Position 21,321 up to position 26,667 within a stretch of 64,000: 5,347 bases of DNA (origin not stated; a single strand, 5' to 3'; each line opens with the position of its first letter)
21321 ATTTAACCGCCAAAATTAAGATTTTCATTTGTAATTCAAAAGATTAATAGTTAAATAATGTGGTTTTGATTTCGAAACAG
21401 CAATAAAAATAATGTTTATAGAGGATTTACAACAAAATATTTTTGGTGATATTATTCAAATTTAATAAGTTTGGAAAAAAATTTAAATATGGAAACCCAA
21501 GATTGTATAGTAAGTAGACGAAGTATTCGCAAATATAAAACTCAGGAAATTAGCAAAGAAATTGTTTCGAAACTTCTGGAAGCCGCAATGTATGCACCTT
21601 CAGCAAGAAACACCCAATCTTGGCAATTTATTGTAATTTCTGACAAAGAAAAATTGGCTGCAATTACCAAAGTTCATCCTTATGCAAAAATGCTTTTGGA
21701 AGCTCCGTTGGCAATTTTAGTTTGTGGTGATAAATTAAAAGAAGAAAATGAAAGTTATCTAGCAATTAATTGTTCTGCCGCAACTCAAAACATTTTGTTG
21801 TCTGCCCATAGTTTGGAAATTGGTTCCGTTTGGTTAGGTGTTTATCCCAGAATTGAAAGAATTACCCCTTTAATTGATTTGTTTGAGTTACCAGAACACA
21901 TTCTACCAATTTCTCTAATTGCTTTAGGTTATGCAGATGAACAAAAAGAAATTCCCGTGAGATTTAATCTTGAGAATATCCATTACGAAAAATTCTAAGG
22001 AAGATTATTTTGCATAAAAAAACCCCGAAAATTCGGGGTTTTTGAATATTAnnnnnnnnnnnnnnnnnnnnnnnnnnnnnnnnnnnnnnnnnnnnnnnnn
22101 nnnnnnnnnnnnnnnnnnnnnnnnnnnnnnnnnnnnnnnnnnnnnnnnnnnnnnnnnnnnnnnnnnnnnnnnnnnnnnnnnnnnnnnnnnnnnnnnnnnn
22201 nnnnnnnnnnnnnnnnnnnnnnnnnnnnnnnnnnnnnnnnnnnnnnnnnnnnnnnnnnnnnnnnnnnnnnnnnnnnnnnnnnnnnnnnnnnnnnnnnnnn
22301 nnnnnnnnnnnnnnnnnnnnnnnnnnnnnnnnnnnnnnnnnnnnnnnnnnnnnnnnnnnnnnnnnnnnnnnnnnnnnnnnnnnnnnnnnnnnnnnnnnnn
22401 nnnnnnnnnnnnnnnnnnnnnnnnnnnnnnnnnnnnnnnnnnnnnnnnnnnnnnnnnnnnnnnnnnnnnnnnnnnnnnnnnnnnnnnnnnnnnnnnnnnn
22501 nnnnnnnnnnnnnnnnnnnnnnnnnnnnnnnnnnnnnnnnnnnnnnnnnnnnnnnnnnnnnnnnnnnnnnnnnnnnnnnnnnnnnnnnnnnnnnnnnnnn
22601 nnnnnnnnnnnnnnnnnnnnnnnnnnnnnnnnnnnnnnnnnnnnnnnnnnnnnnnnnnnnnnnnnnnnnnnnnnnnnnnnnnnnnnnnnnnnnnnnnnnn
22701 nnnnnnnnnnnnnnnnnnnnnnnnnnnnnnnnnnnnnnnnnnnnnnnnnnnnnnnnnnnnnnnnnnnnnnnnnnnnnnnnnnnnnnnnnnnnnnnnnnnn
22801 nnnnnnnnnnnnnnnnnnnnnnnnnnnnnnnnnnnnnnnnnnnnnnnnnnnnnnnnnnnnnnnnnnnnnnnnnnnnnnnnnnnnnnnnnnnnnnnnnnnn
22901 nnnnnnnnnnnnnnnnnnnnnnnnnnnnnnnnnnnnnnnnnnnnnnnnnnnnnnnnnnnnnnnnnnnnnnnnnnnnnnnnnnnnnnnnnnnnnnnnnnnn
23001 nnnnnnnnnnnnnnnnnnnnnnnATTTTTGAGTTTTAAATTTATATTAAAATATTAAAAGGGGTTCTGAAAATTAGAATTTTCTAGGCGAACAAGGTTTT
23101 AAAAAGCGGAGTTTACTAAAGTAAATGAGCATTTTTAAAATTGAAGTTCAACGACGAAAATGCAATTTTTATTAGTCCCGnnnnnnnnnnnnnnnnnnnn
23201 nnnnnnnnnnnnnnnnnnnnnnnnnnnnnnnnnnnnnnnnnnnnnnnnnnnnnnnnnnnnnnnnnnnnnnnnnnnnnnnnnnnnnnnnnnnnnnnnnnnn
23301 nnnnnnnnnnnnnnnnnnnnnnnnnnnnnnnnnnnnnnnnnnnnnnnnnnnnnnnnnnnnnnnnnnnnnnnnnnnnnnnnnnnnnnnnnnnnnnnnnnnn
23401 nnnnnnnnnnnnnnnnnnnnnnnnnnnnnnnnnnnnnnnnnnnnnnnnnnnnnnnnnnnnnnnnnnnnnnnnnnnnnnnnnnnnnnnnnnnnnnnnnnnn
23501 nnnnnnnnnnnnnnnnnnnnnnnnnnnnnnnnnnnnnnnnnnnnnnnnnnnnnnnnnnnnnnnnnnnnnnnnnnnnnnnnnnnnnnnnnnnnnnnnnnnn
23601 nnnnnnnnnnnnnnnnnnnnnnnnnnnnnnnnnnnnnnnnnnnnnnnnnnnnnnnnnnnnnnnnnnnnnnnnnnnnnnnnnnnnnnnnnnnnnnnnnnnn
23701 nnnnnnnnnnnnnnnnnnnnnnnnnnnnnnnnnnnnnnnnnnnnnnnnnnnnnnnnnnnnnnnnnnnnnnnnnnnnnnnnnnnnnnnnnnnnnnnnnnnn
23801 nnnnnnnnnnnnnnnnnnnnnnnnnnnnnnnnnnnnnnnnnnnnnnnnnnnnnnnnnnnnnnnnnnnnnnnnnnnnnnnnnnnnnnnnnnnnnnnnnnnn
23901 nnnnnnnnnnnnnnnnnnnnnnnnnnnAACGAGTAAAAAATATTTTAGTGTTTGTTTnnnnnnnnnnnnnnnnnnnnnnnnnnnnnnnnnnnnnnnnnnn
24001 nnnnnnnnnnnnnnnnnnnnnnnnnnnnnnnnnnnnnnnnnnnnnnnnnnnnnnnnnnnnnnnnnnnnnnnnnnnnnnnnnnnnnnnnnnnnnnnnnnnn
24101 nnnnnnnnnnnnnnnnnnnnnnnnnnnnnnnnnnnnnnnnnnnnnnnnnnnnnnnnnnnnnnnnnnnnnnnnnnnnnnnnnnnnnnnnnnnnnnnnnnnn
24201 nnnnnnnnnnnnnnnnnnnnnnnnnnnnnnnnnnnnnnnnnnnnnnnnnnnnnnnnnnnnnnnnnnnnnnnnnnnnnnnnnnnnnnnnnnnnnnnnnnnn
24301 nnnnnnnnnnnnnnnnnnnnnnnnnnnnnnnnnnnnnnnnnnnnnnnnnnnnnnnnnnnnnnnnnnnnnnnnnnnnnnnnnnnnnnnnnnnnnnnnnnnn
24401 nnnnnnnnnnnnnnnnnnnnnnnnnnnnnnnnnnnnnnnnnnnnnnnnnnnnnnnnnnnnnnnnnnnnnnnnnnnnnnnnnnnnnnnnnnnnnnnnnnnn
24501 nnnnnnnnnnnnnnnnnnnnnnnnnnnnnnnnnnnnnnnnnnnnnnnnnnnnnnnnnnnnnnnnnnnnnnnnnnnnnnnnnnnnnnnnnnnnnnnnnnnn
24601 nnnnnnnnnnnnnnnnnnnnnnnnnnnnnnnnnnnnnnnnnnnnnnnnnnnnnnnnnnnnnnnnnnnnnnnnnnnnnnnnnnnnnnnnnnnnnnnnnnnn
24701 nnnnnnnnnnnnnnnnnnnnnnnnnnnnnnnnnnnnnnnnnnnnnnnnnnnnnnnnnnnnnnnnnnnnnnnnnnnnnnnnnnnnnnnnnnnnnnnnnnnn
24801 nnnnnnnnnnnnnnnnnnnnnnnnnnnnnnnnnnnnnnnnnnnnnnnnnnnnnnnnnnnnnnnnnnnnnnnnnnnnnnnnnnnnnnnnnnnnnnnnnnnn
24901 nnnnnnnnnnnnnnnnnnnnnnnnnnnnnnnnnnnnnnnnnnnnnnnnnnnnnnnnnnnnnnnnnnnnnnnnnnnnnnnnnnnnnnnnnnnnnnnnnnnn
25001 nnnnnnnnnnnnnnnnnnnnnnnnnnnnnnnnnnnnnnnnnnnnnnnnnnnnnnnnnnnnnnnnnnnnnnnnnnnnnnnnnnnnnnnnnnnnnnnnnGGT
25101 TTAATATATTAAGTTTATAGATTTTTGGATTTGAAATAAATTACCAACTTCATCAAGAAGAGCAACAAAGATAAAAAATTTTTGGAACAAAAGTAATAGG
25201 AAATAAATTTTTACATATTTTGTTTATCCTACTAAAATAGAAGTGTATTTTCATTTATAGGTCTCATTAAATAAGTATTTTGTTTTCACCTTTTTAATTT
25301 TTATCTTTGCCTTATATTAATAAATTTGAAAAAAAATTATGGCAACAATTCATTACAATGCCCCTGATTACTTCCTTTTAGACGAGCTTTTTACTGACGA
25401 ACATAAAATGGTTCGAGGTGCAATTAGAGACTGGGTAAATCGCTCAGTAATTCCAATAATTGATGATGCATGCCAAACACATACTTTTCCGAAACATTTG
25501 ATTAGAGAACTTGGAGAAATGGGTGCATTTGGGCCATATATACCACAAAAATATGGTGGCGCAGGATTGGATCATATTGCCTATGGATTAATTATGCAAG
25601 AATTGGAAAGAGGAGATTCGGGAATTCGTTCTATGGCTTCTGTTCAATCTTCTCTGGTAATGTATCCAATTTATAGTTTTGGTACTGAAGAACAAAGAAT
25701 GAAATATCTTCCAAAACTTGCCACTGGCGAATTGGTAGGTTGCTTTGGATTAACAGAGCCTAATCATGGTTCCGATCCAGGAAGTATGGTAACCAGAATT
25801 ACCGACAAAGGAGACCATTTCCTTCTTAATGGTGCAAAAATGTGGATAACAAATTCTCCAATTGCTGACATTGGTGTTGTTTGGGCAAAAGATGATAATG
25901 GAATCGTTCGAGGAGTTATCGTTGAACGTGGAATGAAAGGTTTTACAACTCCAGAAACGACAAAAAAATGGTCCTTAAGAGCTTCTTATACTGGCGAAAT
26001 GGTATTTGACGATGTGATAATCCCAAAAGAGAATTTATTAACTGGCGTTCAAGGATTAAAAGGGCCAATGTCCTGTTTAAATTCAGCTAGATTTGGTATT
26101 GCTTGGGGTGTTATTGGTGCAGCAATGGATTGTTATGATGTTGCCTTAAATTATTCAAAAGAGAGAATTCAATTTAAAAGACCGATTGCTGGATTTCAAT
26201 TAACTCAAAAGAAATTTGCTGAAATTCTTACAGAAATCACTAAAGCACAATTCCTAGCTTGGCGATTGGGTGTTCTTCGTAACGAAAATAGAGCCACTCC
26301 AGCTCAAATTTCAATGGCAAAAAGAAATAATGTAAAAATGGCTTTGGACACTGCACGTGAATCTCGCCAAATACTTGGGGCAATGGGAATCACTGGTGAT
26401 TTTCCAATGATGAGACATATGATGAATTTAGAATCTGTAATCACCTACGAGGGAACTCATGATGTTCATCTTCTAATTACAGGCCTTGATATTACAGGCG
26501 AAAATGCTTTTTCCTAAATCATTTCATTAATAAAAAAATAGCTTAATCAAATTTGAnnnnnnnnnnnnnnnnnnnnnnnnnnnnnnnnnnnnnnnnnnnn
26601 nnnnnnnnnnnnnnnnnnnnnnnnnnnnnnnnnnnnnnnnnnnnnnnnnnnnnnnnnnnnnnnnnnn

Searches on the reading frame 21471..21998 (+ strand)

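Call 9: search_protein_families(library=pfam, proteins=[window:21471-21998:+], max_evalue=0.00001)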
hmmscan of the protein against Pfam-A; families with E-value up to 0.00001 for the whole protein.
window:21471-21998:+ (175 aa): 2 families
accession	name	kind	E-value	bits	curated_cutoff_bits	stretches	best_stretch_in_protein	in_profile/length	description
PF00881.29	Nitroreductase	-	1.7e-29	103.6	23.5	2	13-66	1-54/167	Nitroreductase family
PF14512.11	TM1586_NiRdase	-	1.5e-10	41.6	27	0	33-73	161-201/215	Putative TM nitroreductase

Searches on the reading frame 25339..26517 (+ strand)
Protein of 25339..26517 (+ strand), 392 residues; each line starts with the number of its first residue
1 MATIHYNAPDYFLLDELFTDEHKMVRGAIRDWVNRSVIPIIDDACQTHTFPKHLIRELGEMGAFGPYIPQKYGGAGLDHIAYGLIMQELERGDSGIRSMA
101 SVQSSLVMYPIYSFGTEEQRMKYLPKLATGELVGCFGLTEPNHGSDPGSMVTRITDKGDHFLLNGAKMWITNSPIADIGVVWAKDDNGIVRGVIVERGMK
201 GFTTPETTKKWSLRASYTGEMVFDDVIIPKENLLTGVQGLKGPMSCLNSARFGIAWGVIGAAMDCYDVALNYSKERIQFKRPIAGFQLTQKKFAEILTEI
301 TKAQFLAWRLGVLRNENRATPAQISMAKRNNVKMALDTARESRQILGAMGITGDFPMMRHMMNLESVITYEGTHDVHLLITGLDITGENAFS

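Call 9: search_protein_families(library=pfam, proteins=[window:25339-26517:+], max_evalue=0.00001)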
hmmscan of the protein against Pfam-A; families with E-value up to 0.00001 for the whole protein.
window:25339-26517:+ (392 aa): 4 families
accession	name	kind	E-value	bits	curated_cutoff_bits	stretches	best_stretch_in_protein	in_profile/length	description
PF02771.21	Acyl-CoA_dh_N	-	5.8e-38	130.2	22.9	1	19-131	1-113/113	Acyl-CoA dehydrogenase, N-terminal domain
PF00441.29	Acyl-CoA_dh_1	-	9.5e-31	107.4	22.4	1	238-380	2-144/150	Acyl-CoA dehydrogenase, C-terminal domain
PF02770.24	Acyl-CoA_dh_M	-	4.6e-22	78.5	33.3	1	135-226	1-97/97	Acyl-CoA dehydrogenase, middle domain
PF08028.16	Acyl-CoA_dh_2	-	2.7e-07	31.4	22.7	1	253-370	2-129/134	Acyl-CoA dehydrogenase, C-terminal domain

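Call 64: search_protein_families(library=ncbifam, proteins=[window:25339-26517:+], max_evalue=1e-30)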
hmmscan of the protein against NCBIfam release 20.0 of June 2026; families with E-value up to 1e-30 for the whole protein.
window:25339-26517:+ (392 aa): 11 families
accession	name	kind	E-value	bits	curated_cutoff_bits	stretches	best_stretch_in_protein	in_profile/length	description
NF045552.1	GlutCoADH_Des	equivalog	2e-75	254.4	470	1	18-387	5-381/387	glutaryl-CoA dehydrogenase Acd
NF042972.1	AcrlCoAredClosAcrC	equivalog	1.1e-72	244.8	640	1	15-382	2-373/378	acryloyl-CoA reductase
NF058590.1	AcCoDHFadEBacil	equivalog_domain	2.7e-70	237.5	600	1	10-325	13-331/586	acyl-CoA dehydrogenase FadE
NF052270.1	Staph_DH_FadE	equivalog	4.4e-64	216.7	600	1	14-391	17-399/400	acyl-CoA dehydrogenase FadE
NF053553.1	prodigi_MBC_PigA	equivalog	1e-45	156.5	500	1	43-377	30-371/381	prodigiosin MBC biosynthesis dehydrogenase PigA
NF042439.1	SulpropCoADesulf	equivalog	2.2e-45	155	600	1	31-364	6-349/379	3-sulfinopropanoyl-CoA desulfinase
NF045652.1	ProlPCPDhRedW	equivalog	8.6e-44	149.9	650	1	55-353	37-342/376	L-prolyl-[peptidyl-carrier protein] dehydrogenase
NF043006.1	CyhCrbnylCoADH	equivalog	1.2e-38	133.1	650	1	19-389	5-379/380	cyclohexane-1-carbonyl-CoA dehydrogenase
NF002885.1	PRK03354.1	equivalog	4.7e-37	127.9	540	1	18-382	5-370/378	crotonobetainyl-CoA dehydrogenase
NF008997.0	PRK12341.1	equivalog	4.7e-35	121.3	537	1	18-385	5-376/382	acyl-CoA dehydrogenase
TIGR03207.1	cyc_hxne_CoA_dh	equivalog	4.5e-33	114.5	575.35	1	30-362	13-348/372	cyclohexanecarboxyl-CoA dehydrogenase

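Call 65: search_solved_structures(query=window:25339-26517:+, max_evalue=1e-40)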
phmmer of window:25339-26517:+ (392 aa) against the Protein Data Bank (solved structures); distinct sequences matched with E-value up to 1e-40: 56.
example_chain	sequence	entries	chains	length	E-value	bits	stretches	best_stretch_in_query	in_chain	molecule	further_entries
3d6b_A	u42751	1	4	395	1.9e-128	431.9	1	2-391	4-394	Glutaryl-CoA dehydrogenase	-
3eom_A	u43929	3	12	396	1.9e-128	431.9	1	2-391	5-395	Glutaryl-CoA dehydrogenase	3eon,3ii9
3gnc_A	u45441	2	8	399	2e-128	431.8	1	2-391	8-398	Glutaryl-CoA dehydrogenase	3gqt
2eba_A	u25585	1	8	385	1.8e-126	425.4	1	10-391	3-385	Putative glutaryl-CoA dehydrogenase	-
1sir_A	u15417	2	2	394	9e-124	416.5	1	10-391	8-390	Glutaryl-CoA dehydrogenase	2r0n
1siq_A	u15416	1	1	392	9.8e-124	416.4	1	10-391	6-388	Glutaryl-CoA dehydrogenase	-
2r0m_A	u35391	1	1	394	2.4e-123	415.1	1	10-391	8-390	Glutaryl-CoA dehydrogenase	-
4w9u_A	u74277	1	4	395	3e-119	401.6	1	9-391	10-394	Acyl-CoA dehydrogenase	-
3sf6_A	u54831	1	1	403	1.8e-113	382.6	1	8-391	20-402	Glutaryl-CoA dehydrogenase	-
3swo_A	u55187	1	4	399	2.7e-105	355.7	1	10-391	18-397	Glutaryl-CoA dehydrogenase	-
4l1f_A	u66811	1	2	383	2.7e-72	247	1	17-382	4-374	Acyl-CoA dehydrogenase domain protein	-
2ix5_A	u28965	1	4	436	3e-69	237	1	9-391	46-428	ACYL-COENZYME A OXIDASE 4, PEROXISOMAL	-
2ix6_A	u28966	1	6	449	3.3e-69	236.9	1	9-391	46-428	ACYL-COENZYME A OXIDASE 4, PEROXISOMAL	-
5lnx_A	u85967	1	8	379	3.2e-67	230.3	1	19-382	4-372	Acyl-CoA dehydrogenase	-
1jqi_A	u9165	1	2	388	3.3e-66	227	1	20-381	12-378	short chain acyl-CoA dehydrogenase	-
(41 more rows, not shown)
